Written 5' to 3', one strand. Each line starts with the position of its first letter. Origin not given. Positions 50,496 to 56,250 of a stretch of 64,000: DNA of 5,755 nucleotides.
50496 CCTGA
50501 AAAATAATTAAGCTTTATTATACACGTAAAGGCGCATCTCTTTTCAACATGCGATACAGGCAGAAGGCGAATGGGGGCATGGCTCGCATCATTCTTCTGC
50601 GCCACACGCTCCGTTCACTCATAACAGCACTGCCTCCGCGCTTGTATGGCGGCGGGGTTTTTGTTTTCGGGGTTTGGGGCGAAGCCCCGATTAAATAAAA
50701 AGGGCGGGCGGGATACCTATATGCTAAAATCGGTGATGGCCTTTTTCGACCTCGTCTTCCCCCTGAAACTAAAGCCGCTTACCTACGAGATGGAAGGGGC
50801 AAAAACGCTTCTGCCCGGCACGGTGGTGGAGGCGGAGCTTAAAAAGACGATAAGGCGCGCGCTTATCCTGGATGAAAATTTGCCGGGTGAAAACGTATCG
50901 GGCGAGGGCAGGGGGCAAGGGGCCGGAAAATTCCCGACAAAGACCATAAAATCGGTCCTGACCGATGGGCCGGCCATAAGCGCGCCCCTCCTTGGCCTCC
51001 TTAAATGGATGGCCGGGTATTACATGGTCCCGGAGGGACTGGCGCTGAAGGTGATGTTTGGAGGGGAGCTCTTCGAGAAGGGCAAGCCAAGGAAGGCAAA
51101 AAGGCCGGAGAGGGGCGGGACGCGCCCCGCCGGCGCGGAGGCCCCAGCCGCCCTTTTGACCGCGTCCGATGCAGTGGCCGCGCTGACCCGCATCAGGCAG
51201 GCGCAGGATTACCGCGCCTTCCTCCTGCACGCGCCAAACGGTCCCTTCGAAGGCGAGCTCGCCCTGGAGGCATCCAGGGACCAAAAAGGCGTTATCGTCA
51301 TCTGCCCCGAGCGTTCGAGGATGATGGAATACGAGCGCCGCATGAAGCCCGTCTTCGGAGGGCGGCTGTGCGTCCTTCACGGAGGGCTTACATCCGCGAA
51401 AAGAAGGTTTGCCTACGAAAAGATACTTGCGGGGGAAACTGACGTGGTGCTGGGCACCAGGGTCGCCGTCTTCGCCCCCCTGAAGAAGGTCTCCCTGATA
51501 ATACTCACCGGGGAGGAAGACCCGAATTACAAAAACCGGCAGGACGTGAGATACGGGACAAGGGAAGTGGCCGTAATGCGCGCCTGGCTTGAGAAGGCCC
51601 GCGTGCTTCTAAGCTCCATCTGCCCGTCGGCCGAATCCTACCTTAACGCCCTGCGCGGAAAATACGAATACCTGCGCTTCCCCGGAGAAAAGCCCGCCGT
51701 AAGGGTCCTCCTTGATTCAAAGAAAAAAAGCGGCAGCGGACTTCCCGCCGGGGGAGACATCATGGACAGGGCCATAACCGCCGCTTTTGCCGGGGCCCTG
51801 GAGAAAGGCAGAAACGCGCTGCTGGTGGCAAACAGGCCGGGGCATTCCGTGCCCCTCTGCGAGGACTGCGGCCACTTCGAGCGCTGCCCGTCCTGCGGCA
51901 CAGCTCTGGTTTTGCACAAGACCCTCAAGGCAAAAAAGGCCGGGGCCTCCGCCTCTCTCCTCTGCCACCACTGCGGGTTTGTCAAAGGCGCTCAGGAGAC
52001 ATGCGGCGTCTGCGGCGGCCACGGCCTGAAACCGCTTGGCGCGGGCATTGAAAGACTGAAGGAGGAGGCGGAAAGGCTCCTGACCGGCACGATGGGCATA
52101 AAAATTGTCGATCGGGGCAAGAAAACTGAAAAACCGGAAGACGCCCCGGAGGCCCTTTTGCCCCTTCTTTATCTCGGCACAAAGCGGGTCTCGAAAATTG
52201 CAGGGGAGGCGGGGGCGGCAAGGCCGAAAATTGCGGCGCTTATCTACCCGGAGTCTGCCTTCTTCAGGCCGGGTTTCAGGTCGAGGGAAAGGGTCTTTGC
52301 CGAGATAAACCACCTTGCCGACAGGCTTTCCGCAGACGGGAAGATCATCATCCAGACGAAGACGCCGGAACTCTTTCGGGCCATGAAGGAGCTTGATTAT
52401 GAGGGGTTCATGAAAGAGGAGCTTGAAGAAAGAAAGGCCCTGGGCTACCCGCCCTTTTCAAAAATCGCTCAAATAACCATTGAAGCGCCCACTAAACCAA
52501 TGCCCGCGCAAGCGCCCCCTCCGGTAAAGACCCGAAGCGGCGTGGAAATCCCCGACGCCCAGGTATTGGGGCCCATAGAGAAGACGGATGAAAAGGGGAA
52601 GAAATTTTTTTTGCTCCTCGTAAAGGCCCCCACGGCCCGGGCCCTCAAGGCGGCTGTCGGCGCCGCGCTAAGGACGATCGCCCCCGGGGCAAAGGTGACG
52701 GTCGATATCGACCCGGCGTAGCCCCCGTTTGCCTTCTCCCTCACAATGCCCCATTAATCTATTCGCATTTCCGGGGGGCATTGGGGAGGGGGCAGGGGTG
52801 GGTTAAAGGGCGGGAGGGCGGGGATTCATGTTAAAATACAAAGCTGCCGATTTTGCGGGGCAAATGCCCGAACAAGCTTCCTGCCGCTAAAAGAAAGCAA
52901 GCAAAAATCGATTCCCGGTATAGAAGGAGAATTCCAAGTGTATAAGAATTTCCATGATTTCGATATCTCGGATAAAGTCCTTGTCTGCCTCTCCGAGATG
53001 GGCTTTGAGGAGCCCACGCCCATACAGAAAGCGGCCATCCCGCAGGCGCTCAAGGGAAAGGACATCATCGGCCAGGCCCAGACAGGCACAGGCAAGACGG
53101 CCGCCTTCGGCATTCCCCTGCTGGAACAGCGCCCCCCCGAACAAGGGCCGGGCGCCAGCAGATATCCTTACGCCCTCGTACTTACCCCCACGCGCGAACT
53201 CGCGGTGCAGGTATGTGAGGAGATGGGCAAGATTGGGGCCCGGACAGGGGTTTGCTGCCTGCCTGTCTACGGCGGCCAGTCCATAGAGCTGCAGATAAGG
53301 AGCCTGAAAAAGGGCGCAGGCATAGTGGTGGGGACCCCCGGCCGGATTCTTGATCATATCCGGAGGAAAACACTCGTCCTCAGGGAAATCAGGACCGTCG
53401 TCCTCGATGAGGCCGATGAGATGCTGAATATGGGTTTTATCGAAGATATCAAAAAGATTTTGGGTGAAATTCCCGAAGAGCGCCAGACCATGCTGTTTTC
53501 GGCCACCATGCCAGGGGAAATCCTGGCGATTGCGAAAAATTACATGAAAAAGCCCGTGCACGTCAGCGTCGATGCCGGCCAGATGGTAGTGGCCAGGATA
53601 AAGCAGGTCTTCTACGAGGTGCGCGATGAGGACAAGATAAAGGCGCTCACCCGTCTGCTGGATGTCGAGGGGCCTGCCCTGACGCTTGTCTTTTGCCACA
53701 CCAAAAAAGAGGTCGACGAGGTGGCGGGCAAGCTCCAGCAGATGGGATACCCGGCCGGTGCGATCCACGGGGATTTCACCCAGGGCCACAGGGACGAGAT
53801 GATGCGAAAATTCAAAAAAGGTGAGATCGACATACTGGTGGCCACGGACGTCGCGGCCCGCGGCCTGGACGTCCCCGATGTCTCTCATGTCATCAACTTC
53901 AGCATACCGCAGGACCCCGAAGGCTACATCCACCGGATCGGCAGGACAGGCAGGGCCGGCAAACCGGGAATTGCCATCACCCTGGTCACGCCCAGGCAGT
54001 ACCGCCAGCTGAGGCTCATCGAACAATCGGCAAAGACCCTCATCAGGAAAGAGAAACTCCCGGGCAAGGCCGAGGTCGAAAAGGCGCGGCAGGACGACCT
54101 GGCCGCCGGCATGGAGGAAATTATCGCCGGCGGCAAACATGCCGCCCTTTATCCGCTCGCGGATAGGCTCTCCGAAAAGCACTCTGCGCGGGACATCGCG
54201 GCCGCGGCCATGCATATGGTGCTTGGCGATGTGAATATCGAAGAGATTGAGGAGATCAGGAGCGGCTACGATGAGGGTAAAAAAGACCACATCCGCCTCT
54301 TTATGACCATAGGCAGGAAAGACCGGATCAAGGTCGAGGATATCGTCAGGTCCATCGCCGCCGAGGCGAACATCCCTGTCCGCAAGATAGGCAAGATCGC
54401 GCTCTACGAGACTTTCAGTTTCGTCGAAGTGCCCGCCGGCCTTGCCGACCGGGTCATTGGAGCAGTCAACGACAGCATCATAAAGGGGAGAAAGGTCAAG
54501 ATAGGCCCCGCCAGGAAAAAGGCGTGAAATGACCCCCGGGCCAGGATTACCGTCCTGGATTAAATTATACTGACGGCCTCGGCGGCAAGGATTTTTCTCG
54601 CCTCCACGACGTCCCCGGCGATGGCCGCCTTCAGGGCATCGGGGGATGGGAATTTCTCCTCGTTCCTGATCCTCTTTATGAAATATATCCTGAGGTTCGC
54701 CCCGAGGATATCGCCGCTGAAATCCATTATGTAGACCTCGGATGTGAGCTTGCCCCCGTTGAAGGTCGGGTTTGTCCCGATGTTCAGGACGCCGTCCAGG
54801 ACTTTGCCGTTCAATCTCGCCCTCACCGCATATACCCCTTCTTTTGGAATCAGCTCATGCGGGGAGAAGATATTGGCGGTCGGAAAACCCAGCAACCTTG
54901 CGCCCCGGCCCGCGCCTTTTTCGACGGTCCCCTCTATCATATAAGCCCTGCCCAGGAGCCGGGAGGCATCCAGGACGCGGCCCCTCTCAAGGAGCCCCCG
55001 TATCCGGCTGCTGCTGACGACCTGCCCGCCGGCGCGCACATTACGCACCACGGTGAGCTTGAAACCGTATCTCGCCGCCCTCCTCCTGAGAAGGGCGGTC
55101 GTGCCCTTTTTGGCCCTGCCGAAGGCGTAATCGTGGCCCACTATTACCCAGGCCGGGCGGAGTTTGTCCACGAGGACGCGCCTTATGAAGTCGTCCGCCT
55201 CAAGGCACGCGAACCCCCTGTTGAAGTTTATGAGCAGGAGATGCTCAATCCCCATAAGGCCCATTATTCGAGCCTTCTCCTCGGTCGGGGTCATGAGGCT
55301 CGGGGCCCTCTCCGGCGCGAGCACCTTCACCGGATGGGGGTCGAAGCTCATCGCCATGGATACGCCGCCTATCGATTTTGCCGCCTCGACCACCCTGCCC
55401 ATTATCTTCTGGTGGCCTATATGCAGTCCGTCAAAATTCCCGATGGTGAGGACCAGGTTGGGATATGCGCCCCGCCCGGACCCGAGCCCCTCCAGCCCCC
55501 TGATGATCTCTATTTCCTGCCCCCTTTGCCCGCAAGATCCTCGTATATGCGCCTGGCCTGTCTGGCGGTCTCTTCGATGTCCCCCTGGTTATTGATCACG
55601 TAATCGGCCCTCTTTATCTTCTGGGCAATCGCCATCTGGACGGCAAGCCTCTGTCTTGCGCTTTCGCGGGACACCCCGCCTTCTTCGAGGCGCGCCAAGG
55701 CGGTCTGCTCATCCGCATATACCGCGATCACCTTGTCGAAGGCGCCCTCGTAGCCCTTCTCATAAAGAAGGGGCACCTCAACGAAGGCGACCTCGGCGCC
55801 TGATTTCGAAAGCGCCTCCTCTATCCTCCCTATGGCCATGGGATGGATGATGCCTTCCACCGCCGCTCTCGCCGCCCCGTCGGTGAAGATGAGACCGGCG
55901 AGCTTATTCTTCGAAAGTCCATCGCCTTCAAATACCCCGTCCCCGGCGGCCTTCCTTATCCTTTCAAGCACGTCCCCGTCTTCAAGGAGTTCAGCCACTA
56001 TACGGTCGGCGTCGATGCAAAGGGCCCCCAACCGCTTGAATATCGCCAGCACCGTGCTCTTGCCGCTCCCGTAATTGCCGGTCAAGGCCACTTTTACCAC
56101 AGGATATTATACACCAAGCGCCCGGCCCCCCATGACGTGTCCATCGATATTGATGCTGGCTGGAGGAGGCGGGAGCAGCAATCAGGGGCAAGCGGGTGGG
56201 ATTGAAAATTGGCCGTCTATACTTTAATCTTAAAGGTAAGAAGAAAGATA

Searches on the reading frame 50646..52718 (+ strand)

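Call 99: search_protein_families(library=pfam, proteins=[window:50646-52718:+], max_evalue=0.00001)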
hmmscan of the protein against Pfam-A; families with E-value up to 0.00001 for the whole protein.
window:50646-52718:+ (691 aa): 1 family
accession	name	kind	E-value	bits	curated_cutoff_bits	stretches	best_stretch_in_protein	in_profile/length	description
PF17764.6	PriA_3primeBD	-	9.3e-09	35.5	22.7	1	43-137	10-94/96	3'DNA-binding domain (3'BD)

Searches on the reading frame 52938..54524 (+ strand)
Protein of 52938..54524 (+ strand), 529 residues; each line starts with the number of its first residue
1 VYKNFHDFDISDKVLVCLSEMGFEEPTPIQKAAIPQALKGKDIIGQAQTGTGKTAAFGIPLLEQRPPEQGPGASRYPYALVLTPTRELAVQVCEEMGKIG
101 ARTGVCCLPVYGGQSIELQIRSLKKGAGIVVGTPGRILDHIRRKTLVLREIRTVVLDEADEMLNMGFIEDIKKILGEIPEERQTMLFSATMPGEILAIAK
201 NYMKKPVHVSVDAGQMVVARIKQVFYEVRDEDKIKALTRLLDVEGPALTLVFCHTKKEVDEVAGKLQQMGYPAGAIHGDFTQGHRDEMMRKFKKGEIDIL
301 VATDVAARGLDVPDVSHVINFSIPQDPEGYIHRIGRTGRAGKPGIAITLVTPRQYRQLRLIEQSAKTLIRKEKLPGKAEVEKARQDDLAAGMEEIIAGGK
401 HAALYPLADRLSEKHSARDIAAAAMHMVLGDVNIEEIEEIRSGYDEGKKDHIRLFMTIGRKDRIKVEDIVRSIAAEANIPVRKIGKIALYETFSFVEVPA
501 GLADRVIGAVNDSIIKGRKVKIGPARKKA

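Call 99: search_protein_families(library=pfam, proteins=[window:52938-54524:+], max_evalue=0.00001)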
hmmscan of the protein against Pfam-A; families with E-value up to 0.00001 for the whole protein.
window:52938-54524:+ (529 aa): 3 families
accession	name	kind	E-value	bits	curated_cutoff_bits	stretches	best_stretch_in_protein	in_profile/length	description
PF00270.35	DEAD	-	1.9e-51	174.6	26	1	27-194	1-163/167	DEAD/DEAH box helicase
PF00271.37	Helicase_C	-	2.9e-35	121.3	23.5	1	232-341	1-110/110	Helicase conserved C-terminal domain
PF03880.21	DbpA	-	2.6e-22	79.1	25.6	1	453-522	1-70/72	DbpA RNA binding domain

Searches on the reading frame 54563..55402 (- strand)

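Call 99: search_protein_families(library=pfam, proteins=[window:54563-55402:-], max_evalue=0.00001)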
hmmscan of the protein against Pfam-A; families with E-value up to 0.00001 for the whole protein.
window:54563-55402:- (280 aa): 2 families
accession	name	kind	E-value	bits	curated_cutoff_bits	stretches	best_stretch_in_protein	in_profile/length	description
PF01687.23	Flavokinase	-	5.3e-42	143.4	19.6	1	150-272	1-124/124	Riboflavin kinase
PF06574.18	FAD_syn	-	8.8e-32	110.5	27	1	3-133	28-158/158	FAD synthetase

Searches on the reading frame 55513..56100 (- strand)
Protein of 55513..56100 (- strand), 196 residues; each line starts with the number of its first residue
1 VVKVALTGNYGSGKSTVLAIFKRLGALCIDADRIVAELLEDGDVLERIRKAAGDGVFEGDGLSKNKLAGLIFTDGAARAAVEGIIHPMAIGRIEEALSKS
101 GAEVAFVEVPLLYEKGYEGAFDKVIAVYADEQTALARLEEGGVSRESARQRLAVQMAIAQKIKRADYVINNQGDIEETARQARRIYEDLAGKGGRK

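Call 99: search_protein_families(library=pfam, proteins=[window:55513-56100:-], max_evalue=0.00001)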
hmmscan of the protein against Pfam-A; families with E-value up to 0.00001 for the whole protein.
window:55513-56100:- (196 aa): 1 family
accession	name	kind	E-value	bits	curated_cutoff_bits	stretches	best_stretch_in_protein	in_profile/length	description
PF01121.26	CoaE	-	1.6e-38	132.6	27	1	4-176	3-179/180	Dephospho-CoA kinase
